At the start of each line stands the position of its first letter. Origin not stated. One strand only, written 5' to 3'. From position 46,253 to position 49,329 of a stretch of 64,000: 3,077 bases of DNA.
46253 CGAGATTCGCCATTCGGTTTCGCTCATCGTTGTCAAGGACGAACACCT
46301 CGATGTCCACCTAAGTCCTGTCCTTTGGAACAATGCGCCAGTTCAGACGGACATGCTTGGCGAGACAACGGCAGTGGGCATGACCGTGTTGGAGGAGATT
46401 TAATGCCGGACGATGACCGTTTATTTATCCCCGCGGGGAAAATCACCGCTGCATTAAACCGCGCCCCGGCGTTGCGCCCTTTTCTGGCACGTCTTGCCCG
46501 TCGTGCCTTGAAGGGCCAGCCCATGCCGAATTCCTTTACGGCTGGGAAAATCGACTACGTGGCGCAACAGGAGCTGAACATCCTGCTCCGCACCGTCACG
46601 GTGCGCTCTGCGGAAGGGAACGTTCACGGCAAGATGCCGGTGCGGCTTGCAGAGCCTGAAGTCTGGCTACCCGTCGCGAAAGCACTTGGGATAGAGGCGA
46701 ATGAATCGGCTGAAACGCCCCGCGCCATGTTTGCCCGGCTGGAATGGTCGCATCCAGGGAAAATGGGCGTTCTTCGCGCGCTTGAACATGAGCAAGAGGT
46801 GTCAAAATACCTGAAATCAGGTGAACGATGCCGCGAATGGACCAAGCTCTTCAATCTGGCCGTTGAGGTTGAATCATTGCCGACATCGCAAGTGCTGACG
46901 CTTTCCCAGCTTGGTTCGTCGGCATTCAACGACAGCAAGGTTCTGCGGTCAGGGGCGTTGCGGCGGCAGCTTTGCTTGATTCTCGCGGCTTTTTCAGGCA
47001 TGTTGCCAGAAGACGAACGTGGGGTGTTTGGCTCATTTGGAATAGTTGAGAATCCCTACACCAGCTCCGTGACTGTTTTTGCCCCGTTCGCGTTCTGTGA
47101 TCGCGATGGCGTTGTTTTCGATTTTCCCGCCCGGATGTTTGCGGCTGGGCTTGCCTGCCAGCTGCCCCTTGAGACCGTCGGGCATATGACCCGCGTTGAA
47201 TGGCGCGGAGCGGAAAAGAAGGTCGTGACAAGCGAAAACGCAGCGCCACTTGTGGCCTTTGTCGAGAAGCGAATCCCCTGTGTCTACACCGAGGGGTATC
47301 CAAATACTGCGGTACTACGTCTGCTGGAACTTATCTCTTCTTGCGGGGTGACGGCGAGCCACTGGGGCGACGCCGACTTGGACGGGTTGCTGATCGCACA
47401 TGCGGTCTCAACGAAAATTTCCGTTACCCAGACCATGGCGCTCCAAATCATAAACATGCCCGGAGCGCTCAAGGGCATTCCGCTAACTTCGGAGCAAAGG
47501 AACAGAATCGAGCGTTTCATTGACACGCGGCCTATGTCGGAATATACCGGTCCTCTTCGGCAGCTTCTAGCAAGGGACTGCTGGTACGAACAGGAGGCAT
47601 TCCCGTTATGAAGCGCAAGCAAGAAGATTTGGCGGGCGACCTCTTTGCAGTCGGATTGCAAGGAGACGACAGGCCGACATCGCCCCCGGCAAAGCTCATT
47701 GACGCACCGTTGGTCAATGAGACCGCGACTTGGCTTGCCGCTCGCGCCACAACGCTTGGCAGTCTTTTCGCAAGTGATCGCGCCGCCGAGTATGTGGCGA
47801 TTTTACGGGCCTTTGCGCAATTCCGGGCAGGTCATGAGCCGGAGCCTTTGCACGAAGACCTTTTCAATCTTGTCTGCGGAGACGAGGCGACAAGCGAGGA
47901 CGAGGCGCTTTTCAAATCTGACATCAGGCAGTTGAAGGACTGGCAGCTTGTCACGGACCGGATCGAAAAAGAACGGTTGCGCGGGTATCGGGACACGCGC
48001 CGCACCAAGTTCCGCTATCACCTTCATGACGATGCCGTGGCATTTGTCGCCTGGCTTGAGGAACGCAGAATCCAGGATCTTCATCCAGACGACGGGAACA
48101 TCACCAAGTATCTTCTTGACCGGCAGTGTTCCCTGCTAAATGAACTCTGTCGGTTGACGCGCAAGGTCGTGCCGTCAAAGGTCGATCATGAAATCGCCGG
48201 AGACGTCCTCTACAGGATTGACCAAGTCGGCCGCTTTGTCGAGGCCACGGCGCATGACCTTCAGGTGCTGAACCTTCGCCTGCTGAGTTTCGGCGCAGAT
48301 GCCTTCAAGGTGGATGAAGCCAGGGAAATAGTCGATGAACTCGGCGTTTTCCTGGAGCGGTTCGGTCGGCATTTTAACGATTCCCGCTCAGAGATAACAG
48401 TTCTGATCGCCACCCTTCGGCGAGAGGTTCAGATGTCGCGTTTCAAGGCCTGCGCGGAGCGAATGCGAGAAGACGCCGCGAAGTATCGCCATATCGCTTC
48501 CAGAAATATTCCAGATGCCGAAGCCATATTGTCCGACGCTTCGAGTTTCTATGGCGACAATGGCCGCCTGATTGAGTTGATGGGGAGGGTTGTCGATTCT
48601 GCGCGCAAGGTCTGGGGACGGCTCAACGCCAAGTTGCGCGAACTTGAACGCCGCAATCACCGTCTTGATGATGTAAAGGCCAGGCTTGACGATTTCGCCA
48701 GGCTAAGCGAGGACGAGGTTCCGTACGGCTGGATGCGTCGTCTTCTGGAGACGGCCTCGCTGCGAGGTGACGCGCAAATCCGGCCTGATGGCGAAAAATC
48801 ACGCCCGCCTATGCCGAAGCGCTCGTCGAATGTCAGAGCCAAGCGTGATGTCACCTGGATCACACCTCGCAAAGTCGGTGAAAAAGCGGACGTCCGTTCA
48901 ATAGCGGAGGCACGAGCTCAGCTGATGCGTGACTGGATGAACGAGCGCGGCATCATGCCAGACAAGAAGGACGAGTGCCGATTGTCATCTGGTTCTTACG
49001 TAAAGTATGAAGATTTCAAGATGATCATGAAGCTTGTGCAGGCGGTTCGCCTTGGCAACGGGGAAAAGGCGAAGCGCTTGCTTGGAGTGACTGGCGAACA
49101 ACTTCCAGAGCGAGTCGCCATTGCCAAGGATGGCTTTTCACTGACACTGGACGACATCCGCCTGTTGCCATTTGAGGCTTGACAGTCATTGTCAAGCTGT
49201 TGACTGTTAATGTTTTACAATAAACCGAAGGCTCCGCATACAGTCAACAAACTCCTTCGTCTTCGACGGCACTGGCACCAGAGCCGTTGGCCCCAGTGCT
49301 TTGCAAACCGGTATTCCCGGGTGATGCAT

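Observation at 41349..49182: Five-gene Wadjet/Mks-type SMC operon carrying an extra NYN-LOTUS component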

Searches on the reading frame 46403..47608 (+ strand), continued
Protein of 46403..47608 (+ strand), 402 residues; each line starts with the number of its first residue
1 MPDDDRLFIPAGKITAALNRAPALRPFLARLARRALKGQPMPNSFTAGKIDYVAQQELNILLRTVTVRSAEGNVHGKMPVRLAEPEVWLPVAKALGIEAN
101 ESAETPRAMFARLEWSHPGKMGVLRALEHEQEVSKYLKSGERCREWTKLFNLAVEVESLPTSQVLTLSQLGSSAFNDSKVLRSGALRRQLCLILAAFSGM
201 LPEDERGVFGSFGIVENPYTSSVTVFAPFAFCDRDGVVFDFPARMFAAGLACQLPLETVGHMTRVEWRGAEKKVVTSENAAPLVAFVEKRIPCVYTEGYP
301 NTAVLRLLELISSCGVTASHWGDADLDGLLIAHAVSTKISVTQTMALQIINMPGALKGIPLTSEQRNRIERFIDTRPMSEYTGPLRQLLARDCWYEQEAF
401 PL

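Call 45: search_protein_families(library=padloc, proteins=[L001:3798-5264:+, L001:8840-9985:+, L020:2773-3999:+, L012:7993-9087:+, L011:8858-9748:+, L025:1575-3509:+, L010:11210-12253:+], max_evalue=0.001)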
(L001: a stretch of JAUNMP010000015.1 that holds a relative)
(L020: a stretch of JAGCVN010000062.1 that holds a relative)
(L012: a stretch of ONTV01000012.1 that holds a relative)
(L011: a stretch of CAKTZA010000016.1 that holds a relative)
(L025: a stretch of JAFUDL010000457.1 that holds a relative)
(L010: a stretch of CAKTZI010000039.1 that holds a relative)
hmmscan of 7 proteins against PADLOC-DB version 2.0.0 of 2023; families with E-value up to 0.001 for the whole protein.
L001:3798-5264:+ (489 aa): 9 families
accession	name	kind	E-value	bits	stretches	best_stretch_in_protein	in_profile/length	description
PDLC02402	Aga_SIR2-PNTD1-PNTD2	-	7.1e-09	32.3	1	234-324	396-483/876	Class I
PDLC01457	WYL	-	2.8e-06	25.1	1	435-472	7-44/229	"CAS-I,CAS-II,CAS-III,CAS-IV,CAS-V,CAS-VI; associated_signaling"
PDLC02418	Aga_SIR2-Kinase-PNTD1-PNTD2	-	4.1e-06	23.3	1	243-324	282-361/756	Class I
PDLC01434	CasR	-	4.4e-05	21.4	1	436-480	132-175/191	"CAS-I,CAS-II,CAS-III,CAS-IV,CAS-V,CAS-VI; associated_signaling"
PDLC01850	CARF3--CARF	-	0.00012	20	1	434-485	147-198/209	-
PDLC04133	mad1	-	0.00014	20.1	1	443-483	2-40/60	mads_1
PDLC05032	PDC-S50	-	0.00026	18.2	1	17-123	22-135/387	-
PDLC01860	CARF3--CARF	-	0.0007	17.7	0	429-477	140-188/210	-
PDLC01268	CasR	-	0.00077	17.5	0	436-479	128-169/179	"CAS-I,CAS-II,CAS-III,CAS-IV,CAS-V,CAS-VI; associated_signaling"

L001:8840-9985:+ (382 aa): 9 families
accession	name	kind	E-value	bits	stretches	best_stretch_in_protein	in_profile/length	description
PDLC04790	PDC-S01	-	2e-86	288.4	2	144-377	175-418/422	-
PDLC04789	PDC-S01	-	9e-55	184.2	1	4-334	2-344/375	-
PDLC04787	PDC-S01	-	5.4e-32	109.2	1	5-348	12-376/412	-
PDLC04791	PDC-S01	-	3.4e-31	106.3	1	19-358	19-378/395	-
PDLC04788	PDC-S01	-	8.3e-19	65.8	2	132-333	170-385/448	-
PDLC04786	PDC-S01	-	9.8e-15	52.2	1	143-333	187-389/439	-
PDLC04792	PDC-S01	-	5.3e-11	39.7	1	252-339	304-393/452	-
PDLC04140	mad8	-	2.9e-05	21.8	1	12-42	20-50/314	mads_8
PDLC01903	CARF4--CARF_PDDEXK_TM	-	0.00082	16.9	0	283-340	270-326/380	-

L020:2773-3999:+ (409 aa): 4 families
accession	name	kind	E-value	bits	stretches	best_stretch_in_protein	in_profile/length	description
PDLC04869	PDC-S05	-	8.8e-108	358.1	1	110-390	11-290/306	-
PDLC04856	PDC-S05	-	1.1e-48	163.2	1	114-259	10-160/177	-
PDLC04879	PDC-S05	-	4.9e-42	142.3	1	218-388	108-274/285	-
PDLC04849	PDC-S05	-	9.2e-32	108.2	1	115-245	9-140/183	-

L012:7993-9087:+ (365 aa): 33 families (the best 25 are shown)
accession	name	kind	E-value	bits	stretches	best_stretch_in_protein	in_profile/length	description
PDLC04807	PDC-S02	-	2e-135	449.6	1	17-350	10-345/351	-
PDLC04820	PDC-S02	-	3.5e-99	330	1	18-353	24-329/332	-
PDLC04803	PDC-S02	-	8.4e-99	328.6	1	83-349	4-263/269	-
PDLC04795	PDC-S02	-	3.2e-82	274.6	1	16-343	20-343/357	-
PDLC04831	PDC-S02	-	8.8e-80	266.8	1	15-341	6-331/346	-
PDLC04822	PDC-S02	-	1.3e-77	259.3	1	18-306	8-288/294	-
PDLC04810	PDC-S02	-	3.1e-76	254.9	1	18-340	9-340/355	-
PDLC04827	PDC-S02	-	1.8e-74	248.2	1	18-241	8-230/234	-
PDLC04802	PDC-S02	-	5.2e-57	190.7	2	18-152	7-148/171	-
PDLC04812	PDC-S02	-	7.7e-48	160.2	1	19-158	7-147/151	-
PDLC04813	PDC-S02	-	1.1e-44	150.5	1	185-342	5-160/175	-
PDLC04817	PDC-S02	-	5.6e-44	148.8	2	15-217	3-207/286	-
PDLC01464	PD_DExK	-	5.3e-41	137.9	1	116-263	1-126/126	"CAS-I,CAS-II,CAS-III,CAS-IV,CAS-V,CAS-VI; associated"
PDLC04797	PDC-S02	-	9.9e-37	123.8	1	19-135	4-121/126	-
PDLC04808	PDC-S02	-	4.9e-36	121.3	1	20-124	4-109/111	-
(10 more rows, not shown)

L011:8858-9748:+ (297 aa): 2 families
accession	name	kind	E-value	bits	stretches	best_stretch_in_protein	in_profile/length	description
PDLC01896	CARF4--CARF_PDDEXK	-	0.00024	18.5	1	157-232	231-298/381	-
PDLC01037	Csx1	-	0.00029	18.5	1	149-247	197-258/320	ARF+Nuclease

L025:1575-3509:+ (645 aa): 31 families (the best 25 are shown)
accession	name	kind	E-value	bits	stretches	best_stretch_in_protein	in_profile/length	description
PDLC04157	HEC-06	-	5.5e-39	132.2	2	56-327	20-257/558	-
PDLC04154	HEC-06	-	6e-39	132.1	3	57-232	22-192/569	-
PDLC04155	HEC-06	-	1.3e-37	127.5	2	38-324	5-258/562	-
PDLC02693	Orf5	-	1.8e-35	120.9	2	57-173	7-126/543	Orf5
PDLC02691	Orf5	-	3e-32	110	2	55-323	17-272/579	Orf5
PDLC02695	Orf5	-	1.2e-30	104.4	2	56-324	17-277/601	Orf5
PDLC02687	Orf5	-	3.6e-30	103.2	2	58-322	17-259/543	Orf5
PDLC02700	Orf5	-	1e-29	101.7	2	57-324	10-245/555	Orf5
PDLC02701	Orf5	-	2.1e-27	93.9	2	59-326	20-275/596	Orf5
PDLC02692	Orf5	-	3e-21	73.7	3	56-141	5-92/558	Orf5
PDLC02786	SspE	-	4.2e-21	73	1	57-295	22-269/766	SspE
PDLC02792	SspE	-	6.1e-18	62.5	1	59-169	24-149/771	SspE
PDLC02694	Orf5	-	6.2e-17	59.5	2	52-130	9-101/574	Orf5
PDLC02702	Orf5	-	6.9e-17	59.4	2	58-144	2-88/543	Orf5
PDLC02686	Orf5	-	1.4e-16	58.1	1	58-137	20-103/566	Orf5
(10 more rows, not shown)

L010:11210-12253:+ (348 aa): 0 families

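Call 46: search_protein_families(library=pfam, proteins=[L015:8271-8681:+, L033:8768-9433:+, L033:9452-9823:+, L047:5317-6663:+, L025:3945-4733:+], max_evalue=0.001)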
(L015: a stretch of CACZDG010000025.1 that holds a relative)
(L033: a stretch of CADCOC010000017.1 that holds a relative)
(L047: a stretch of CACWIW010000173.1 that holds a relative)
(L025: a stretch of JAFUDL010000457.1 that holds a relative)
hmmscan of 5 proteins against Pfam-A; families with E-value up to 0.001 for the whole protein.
L015:8271-8681:+ (137 aa): 0 families

L033:8768-9433:+ (222 aa): 2 families
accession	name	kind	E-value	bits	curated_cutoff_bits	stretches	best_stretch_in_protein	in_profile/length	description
PF10544.15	T5orf172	-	6e-12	46.4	20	1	10-98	1-97/101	T5orf172 domain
PF13455.12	MUG113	-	2.3e-09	38.2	22.3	1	25-98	1-70/73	Meiotically up-regulated gene 113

L033:9452-9823:+ (124 aa): 0 families

L047:5317-6663:+ (449 aa): 2 families
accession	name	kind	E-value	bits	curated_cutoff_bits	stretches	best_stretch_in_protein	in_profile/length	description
PF13635.12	DUF4143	-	2.3e-30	105.9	28.1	1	236-397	2-159/160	Domain of unknown function (DUF4143)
PF13173.12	AAA_14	-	6e-19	68.8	27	1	18-167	2-129/129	AAA domain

L025:3945-4733:+ (263 aa): 2 families
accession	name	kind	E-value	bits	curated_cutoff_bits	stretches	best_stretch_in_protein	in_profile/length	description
PF07929.16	PRiA4_ORF3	-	9.2e-25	87.8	26.6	1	17-173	5-155/173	Plasmid pRiA4b ORF-3-like protein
PF02810.21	SEC-C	-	9.1e-11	41.9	20.4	1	245-263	1-19/19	SEC-C motif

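Call 51: search_solved_structures(query=window:46403-47608:+, max_evalue=0.01)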
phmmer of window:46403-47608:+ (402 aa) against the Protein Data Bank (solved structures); distinct sequences matched with E-value up to 0.01: 0.

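Call 53: search_solved_structures(query=A1, max_evalue=1, show_alignments=2)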
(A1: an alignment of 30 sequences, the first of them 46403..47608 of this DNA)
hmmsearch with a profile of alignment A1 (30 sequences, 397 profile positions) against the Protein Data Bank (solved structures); distinct sequences matched with E-value up to 1: 3.
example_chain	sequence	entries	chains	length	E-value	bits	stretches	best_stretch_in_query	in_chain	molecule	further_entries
5kdi_A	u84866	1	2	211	0.16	14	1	46-129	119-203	Pleckstrin homology domain-containing family A member 8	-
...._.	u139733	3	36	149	0.17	14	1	113-194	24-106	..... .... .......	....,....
4akk_A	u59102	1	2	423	0.74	11.9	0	17-155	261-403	NITRATE REGULATORY PROTEIN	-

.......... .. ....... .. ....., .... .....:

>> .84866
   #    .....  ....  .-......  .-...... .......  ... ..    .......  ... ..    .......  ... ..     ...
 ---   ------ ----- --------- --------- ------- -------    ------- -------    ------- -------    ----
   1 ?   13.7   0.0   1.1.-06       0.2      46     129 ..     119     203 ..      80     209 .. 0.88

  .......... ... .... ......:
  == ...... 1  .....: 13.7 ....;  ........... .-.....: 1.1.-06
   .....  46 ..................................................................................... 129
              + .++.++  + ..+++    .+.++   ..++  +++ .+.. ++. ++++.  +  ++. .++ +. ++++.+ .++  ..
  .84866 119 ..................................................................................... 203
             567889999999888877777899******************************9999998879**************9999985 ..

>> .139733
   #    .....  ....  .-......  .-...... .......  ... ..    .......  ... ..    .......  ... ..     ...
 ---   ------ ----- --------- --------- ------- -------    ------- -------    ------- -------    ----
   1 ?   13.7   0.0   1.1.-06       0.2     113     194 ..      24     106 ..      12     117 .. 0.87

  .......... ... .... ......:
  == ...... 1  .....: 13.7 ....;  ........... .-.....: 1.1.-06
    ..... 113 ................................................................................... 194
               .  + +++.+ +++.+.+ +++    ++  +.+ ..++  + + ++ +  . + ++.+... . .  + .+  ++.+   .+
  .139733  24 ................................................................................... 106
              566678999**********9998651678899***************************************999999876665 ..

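Call 71: search_protein_families(library=pfam, proteins=[L010:11210-12253:+], max_evalue=0.001)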
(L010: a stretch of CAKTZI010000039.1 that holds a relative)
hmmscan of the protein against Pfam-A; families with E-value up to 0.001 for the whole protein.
L010:11210-12253:+ (348 aa): 2 families
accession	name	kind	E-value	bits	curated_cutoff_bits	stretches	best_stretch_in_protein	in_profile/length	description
PF01936.24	NYN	-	2e-27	96.9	24.2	1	10-145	1-144/145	NYN domain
PF13453.11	Zn_ribbon_TFIIB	-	8.1e-12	44.8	22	2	222-263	2-39/41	Transcription factor zinc-finger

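Call 72: predict_structure(alignment_id=A1)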
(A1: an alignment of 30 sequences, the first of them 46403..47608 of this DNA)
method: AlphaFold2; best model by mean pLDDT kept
length: 402 residues; sequences in the alignment: 30
mean_pLDDT: 91.0   pTM: 0.69
mean pLDDT of the five models: 91.0, 90.4, 90.4, 90.1, 88.5
residues with pLDDT >= 90: 290; 70-90: 96; 50-70: 12; < 50: 4
segments of 3 or more residues with pLDDT < 50: 1-4
pLDDT, mean of each block of 10 residues (from residue 1): 57 92 95 84 92 96 94 93 81 80 79 84 92 93 94 90 85 91 95 92 89 81 96 97 97 94 96 96 94 93 93 98 96 95 97 96 94 88 97 97 87
secondary structure, 60 per line:
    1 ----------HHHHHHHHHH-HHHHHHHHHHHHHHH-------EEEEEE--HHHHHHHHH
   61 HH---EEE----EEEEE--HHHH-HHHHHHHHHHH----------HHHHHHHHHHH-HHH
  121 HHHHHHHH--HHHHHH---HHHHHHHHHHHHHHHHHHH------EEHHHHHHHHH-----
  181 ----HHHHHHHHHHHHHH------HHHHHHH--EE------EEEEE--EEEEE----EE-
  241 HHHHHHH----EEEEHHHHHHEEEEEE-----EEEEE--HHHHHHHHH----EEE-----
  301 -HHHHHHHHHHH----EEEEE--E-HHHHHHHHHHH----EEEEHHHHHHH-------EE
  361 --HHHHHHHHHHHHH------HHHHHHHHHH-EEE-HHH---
elements in order: H11-20 H22-36 E44-49 H52-62 E66-68 E73-77 H80-83 H85-95 H106-116 H118-128 H131-136 H140-158 H167-175 H185-198 H205-211 E222-226 E229-233 H241-247 E252-255 H256-261 E262-267 E273-277 H280-288 E293-295 H302-312 E317-321 H326-336 E341-344 H345-351 H363-375 H382-391 E393-395

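Call 75: fold_search(model_id=the predicted structure, library=pdb)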
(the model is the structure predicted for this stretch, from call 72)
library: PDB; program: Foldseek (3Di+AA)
matches with E <= 10: 135; with E <= 0.001: 3
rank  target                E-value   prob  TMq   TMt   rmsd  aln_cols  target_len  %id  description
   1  9o0g_C                2.0e-05  1.00  0.40  0.44   7.9       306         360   15  CryoEM structure of M. mazei topoisomerase VI(A-E342Q)-minicircle DNA complex in cleavage state (released 2026-02-25)
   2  9o7o_A                3.6e-05  1.00  0.38  0.41   8.3       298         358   16  CryoEM structure of M. mazei topoisomerase VI(A-E342Q)-minicircle DNA complex in asymmetric state (released 2026-02-25)
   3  9o8p_A                4.1e-05  1.00  0.40  0.44   8.2       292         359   15  CryoEM structure of M. mazei topoisomerase VI-minicircle DNA complex (released 2026-02-25)
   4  2zbk_A                3.2e-03  1.00  0.38  0.43   8.2       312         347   12  Crystal structure of an intact type II DNA topoisomerase: insights into DNA transfer mechanisms (released 2008-02-12)
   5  8r3o_A                8.2e-01  0.06  0.16  0.11  19.9       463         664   10  Transketolase from Haemophilus influenzae in complex with thiamin pyrophosphate (released 2024-05-22)
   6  6tg6                  9.5e-01  0.95  0.16  0.51   2.2        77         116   17  Toprim domain of RNase M5 (released 2020-09-23)
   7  8rb2_A                9.9e-01  0.03  0.11  0.07  24.1       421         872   11  The crystal structure of DNA-bound human MutSbeta (MSH2_E749A/MSH3_E976A) in the canonical mismatch bound conformation (released 2025-06-11)
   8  8rb0_A                1.0e+00  0.03  0.11  0.07  24.1       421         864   10  The crystal structure of DNA-bound human MutSbeta (MSH2_E749A/MSH3) in the canonical mismatch bound conformation with  (released 2025-06-11)
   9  3hyi                  1.1e+00  0.08  0.10  0.13  19.4       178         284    9  Crystal structure of full-length DUF199/WhiA from Thermatoga maritima (released 2009-09-01)
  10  6z2b_A                1.7e+00  0.57  0.16  0.58   9.5       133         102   15  Toprim domain of RNase M5 bound with two Mg2+ ions (released 2021-03-17)
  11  6z2b_B                1.7e+00  0.51  0.17  0.54   9.3       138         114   14  Toprim domain of RNase M5 bound with two Mg2+ ions (released 2021-03-17)
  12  7mi1                  1.7e+00  0.03  0.11  0.03  21.0       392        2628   11  X-ray structure of yeast dynein motor domain in the presence of a pyrazolo-pyrimidinone-based compound (compound 20) (released 2021-05-26)
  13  8rb1_A                1.9e+00  0.02  0.11  0.06  23.9       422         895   10  The crystal structure of DNA-bound human MutSbeta (MSH2_K675R/MSH3_K902R) in the canonical mismatch bound conformation (released 2025-06-11)
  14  6o8o_C                2.0e+00  0.20  0.12  0.33   6.1        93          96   12  Crystal Structure of C9S disulfide state of Sulfide-responsive transcriptional repressor (SqrR) from Rhodobacter capsu (released 2020-04-01)
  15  8r7e_E                2.0e+00  0.02  0.10  0.06  24.1       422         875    9  MutSbeta bound to compound CHDI-00898647 in the canonical DNA-mismatch bound form (released 2024-11-27)
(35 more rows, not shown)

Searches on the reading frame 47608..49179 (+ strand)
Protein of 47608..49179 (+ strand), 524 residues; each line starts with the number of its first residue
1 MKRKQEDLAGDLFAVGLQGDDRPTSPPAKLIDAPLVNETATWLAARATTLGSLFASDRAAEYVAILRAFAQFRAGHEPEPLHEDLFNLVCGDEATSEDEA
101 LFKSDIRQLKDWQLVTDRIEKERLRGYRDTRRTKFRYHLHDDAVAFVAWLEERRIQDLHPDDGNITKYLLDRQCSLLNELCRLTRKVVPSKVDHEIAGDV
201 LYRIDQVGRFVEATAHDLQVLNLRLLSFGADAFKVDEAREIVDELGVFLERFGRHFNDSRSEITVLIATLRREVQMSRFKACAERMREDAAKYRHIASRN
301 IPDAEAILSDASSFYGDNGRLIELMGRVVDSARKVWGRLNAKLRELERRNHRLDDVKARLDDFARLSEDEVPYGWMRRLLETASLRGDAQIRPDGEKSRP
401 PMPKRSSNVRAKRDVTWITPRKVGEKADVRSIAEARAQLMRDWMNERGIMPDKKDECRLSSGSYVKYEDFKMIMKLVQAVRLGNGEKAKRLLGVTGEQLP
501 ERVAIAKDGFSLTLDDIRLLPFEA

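Call 9: search_protein_families(library=pfam, proteins=[window:47608-49179:+], max_evalue=0.01)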
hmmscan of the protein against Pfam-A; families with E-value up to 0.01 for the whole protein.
window:47608-49179:+ (524 aa): 1 family
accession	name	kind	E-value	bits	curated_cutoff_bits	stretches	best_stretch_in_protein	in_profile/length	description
PF09660.15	DUF2397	-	1.9e-08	34.1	28.5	1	56-366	6-309/483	Protein of unknown function (DUF2397)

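Call 10: search_protein_families(library=padloc, proteins=[window:47608-49179:+], max_evalue=0.01)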
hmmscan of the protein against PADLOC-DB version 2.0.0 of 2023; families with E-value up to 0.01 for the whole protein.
window:47608-49179:+ (524 aa): 3 families
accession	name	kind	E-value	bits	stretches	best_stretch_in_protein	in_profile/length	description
PDLC00540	JetA2|JetA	-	0.00039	17.3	1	57-186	20-148/496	DUF2397 domain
PDLC00536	JetA2|JetA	-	0.0005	16.7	1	53-293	23-256/518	DUF2397 domain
PDLC00537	JetA2|JetA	-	0.001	16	1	55-183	16-144/498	DUF2397 domain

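Call 11: search_protein_families(library=ncbifam, proteins=[window:47608-49179:+], max_evalue=0.01)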
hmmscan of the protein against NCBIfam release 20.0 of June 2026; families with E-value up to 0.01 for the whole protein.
window:47608-49179:+ (524 aa): 1 family
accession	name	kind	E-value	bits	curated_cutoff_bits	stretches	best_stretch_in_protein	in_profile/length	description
TIGR02677.1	TIGR02677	hypoth_equivalog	8.2e-10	38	165.85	1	56-365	8-311/494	TIGR02677 family protein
